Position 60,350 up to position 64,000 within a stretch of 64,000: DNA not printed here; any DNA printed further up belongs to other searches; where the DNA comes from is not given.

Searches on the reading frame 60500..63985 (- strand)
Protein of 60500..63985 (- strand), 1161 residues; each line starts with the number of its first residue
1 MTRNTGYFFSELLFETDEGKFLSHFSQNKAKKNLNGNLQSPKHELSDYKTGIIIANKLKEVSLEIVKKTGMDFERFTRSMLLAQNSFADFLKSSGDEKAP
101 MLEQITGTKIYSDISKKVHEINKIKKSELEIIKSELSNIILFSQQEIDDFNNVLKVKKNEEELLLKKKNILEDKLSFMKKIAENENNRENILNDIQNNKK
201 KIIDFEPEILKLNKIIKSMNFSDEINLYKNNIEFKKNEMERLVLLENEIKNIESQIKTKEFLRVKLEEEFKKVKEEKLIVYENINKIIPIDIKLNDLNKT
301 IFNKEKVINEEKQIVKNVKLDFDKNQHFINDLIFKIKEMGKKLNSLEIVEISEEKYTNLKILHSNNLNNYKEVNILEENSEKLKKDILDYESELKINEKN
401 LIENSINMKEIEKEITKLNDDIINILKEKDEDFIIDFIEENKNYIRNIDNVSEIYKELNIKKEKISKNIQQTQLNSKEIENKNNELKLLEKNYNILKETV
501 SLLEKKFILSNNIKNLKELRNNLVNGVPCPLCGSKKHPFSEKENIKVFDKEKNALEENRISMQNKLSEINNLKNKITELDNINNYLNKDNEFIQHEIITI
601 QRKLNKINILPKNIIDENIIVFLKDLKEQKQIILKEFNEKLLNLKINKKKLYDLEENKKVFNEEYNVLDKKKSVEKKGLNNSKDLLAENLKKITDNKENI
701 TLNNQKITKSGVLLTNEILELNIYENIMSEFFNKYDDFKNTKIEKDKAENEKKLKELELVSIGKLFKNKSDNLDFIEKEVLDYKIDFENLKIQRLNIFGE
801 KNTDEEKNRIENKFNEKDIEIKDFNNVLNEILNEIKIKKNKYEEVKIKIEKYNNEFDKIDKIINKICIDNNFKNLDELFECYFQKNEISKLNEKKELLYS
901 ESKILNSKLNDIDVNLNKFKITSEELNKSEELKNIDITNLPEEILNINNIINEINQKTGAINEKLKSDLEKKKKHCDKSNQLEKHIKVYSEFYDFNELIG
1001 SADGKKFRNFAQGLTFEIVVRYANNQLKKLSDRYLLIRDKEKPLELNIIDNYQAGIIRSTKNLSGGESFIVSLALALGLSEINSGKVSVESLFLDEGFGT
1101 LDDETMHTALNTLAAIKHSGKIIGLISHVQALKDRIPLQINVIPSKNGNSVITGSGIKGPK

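Call 34: search_protein_families(library=pfam, proteins=[window:60500-63985:-], max_evalue=0.001)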
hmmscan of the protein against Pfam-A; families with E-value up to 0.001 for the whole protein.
window:60500-63985:- (1161 aa): 1 family
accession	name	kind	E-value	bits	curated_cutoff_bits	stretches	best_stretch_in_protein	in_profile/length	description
PF13558.12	SbcC_Walker_B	-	2e-10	41.2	27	1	1056-1114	26-89/90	SbcC/RAD50-like, Walker B motif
